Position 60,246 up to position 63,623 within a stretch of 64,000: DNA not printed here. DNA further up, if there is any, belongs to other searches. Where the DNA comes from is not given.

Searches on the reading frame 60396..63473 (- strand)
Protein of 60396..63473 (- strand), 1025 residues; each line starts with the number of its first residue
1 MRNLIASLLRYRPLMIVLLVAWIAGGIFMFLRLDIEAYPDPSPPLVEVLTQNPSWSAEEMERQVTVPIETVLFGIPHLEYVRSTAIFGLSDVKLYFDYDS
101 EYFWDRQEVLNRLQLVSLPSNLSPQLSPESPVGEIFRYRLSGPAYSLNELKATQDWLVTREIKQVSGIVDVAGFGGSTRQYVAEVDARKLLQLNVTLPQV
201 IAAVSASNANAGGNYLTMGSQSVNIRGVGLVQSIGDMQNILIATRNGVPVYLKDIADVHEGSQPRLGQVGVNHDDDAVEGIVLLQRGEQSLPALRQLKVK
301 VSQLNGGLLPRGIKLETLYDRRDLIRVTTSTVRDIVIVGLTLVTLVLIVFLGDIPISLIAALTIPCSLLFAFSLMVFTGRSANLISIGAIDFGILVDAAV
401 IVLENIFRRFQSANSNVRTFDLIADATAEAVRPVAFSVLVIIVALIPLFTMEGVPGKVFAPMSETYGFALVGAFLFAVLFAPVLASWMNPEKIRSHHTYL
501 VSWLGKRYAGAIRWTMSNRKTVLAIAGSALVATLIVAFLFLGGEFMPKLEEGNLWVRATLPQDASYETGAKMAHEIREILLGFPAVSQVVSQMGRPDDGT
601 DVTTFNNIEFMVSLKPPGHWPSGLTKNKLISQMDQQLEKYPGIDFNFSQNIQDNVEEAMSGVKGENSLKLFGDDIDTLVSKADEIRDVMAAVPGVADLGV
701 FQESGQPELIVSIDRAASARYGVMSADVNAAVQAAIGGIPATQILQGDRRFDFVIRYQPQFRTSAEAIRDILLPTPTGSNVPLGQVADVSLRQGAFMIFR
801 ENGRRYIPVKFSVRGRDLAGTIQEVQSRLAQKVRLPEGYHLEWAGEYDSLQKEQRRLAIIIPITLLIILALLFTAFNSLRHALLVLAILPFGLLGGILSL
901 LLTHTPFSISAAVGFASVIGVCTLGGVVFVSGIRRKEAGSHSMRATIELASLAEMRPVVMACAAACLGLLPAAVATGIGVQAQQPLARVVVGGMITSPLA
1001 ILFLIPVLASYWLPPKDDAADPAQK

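Call 42: search_protein_families(library=pfam, proteins=[window:60396-63473:-], max_evalue=0.0001)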
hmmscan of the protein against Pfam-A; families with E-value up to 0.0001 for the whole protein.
window:60396-63473:- (1025 aa): 1 family
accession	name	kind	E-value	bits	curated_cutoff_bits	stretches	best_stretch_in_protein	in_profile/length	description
PF00873.25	ACR_tran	-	1.5e-223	745.1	28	1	12-1008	8-1016/1021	AcrB/AcrD/AcrF family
